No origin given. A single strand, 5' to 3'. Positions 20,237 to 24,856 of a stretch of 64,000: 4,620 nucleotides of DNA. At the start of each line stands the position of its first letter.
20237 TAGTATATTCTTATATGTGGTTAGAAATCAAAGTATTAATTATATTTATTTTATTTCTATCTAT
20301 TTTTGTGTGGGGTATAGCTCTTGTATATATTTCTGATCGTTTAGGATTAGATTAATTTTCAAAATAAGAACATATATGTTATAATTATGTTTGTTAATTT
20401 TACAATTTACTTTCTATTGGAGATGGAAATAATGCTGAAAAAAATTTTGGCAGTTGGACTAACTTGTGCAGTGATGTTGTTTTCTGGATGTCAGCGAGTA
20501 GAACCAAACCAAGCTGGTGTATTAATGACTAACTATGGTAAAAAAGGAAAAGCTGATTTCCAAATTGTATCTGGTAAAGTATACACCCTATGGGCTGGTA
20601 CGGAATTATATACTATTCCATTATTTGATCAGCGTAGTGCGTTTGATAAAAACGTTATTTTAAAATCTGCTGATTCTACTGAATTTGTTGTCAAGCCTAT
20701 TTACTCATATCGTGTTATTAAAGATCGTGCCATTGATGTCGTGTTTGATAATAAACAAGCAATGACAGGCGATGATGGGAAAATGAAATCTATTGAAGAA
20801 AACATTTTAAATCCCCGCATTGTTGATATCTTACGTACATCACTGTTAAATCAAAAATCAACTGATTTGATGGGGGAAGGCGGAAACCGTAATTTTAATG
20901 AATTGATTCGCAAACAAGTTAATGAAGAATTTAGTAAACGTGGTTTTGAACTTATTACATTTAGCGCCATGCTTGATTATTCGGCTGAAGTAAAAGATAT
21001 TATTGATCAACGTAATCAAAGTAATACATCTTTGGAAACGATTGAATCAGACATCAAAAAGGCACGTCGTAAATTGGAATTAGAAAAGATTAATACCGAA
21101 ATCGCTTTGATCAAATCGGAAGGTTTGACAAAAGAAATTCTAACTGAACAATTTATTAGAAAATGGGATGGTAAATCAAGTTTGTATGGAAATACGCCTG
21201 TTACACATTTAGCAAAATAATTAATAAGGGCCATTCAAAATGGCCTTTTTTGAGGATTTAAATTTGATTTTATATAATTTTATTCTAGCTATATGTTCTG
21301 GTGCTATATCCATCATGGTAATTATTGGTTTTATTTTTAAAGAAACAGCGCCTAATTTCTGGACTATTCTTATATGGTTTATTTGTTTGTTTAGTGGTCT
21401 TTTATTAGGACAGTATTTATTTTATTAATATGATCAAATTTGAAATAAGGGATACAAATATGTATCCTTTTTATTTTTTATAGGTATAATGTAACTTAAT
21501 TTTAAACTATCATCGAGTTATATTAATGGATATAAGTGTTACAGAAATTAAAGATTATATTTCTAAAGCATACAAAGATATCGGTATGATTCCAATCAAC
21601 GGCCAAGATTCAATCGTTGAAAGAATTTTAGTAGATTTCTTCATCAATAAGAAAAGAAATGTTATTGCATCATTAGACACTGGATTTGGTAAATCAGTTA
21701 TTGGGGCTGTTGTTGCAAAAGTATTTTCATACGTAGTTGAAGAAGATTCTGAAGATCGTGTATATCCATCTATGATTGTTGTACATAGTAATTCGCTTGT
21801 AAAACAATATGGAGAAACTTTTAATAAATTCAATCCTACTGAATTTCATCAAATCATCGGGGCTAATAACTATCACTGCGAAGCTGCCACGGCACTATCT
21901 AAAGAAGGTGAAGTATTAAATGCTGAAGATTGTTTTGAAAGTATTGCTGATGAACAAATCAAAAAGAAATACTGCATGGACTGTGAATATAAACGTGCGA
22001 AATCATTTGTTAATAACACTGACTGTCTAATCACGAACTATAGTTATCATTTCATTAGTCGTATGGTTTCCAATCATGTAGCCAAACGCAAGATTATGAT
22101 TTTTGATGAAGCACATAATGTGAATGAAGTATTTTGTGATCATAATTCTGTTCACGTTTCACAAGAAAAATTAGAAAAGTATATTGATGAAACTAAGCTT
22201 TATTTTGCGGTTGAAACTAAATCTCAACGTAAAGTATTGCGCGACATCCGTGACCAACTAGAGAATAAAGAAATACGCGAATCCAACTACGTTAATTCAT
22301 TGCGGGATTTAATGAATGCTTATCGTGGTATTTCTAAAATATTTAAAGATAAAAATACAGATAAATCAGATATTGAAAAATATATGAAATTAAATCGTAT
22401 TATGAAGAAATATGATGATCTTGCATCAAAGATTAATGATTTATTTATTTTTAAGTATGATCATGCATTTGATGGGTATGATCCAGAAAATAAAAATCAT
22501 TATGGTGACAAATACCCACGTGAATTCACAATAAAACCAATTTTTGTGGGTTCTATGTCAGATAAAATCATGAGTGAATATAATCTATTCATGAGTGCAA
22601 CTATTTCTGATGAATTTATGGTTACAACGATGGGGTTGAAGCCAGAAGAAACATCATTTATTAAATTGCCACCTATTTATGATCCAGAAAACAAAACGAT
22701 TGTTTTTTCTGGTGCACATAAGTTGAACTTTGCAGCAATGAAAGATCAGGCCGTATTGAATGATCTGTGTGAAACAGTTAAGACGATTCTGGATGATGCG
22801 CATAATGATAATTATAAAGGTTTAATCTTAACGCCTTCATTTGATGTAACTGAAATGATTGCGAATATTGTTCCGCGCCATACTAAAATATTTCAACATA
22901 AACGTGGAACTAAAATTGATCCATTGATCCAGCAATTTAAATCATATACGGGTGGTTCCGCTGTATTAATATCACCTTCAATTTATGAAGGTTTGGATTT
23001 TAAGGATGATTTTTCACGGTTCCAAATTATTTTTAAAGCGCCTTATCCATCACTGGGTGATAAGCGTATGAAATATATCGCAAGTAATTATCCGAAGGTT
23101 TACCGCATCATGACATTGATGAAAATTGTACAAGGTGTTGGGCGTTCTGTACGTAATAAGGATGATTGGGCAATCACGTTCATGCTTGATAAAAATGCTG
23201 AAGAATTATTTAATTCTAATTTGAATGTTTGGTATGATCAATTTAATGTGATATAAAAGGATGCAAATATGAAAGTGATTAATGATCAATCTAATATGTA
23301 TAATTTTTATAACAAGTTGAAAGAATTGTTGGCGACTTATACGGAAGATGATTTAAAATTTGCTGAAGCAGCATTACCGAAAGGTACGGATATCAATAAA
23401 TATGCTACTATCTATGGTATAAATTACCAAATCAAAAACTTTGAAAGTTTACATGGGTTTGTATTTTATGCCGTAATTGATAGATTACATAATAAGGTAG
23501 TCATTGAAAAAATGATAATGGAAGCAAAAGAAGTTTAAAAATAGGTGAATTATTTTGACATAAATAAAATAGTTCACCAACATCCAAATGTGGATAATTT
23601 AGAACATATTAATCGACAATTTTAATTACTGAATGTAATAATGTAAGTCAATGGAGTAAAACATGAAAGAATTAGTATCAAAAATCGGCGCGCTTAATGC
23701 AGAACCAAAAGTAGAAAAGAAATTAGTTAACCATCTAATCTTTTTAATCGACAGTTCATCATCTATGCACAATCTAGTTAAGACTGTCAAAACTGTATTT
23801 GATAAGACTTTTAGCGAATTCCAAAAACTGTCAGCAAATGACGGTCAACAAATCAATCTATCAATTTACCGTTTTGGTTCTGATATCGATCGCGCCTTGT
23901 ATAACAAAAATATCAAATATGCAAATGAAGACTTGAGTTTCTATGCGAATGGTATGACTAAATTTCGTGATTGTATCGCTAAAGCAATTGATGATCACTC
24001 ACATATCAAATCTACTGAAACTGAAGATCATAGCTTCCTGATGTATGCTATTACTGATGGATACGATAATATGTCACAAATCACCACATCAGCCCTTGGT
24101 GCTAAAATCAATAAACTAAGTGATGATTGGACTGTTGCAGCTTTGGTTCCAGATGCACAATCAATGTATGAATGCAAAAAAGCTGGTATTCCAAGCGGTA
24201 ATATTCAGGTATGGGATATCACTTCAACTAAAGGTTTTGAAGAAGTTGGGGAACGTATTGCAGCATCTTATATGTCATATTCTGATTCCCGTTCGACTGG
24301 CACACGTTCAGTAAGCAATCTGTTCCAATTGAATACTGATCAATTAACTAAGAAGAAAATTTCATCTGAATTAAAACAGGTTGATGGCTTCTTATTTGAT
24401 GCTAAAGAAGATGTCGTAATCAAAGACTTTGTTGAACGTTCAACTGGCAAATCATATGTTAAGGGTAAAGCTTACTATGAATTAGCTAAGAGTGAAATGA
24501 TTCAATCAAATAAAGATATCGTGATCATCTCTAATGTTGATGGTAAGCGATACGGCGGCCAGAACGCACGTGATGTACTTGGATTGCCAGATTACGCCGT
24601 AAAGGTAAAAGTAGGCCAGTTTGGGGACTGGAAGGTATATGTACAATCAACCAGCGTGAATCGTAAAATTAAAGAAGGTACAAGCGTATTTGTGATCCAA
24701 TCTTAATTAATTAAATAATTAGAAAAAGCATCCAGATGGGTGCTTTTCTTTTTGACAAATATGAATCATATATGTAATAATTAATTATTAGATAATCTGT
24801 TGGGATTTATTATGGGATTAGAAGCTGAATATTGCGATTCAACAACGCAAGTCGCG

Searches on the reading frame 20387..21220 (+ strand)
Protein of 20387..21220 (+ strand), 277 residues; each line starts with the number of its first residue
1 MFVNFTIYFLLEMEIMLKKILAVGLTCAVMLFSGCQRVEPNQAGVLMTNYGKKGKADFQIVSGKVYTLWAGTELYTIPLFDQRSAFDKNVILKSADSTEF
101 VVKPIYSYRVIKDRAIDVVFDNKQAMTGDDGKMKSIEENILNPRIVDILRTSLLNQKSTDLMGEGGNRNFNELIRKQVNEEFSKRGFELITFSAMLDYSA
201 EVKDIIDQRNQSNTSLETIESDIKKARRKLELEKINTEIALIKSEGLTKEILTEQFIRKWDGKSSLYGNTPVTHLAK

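Call 49: search_protein_families(library=phrogs, proteins=[window:20387-21220:+], max_evalue=0.0001)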
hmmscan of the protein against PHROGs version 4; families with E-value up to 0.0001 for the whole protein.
window:20387-21220:+ (277 aa): 1 family
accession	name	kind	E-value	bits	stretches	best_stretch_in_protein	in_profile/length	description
phrog_200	-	other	2.3e-25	90.5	1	14-267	78-345/379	lipoprotein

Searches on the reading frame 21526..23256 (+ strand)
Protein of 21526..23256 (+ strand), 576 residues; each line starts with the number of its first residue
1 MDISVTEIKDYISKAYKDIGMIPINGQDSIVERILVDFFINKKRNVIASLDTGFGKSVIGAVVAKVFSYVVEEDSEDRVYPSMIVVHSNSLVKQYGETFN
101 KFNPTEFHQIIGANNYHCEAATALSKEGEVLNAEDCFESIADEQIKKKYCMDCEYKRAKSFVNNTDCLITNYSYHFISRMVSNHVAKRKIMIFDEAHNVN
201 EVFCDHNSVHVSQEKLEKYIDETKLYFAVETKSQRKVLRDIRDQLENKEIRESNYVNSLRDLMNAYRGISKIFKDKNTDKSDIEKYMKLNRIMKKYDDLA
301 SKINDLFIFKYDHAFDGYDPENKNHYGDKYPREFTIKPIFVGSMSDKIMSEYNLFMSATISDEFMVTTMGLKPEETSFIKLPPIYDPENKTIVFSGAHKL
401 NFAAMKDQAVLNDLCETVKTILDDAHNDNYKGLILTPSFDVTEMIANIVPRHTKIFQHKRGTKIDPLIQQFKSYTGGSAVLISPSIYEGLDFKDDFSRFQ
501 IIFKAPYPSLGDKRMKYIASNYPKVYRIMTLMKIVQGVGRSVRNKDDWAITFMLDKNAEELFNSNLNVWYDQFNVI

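Call 49: search_protein_families(library=phrogs, proteins=[window:21526-23256:+], max_evalue=0.0001)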
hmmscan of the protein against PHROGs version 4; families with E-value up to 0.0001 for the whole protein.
window:21526-23256:+ (576 aa): 2 families
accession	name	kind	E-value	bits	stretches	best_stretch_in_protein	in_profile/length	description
phrog_2488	-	DNA, RNA and nucleotide metabolism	2.2e-78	265.4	1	21-565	19-564/579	DNA helicase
phrog_16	-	DNA, RNA and nucleotide metabolism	2.8e-11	43.4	1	31-200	281-389/986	DNA helicase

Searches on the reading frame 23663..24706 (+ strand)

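Call 49: search_protein_families(library=phrogs, proteins=[window:23663-24706:+], max_evalue=0.0001)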
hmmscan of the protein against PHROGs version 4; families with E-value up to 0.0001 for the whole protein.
window:23663-24706:+ (347 aa): 2 families
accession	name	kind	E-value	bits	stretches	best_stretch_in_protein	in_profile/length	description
phrog_26613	-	unknown function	7.8e-71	240.2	1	20-345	10-344/345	-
phrog_7371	-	unknown function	5.3e-12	46.8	1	24-207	8-183/204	-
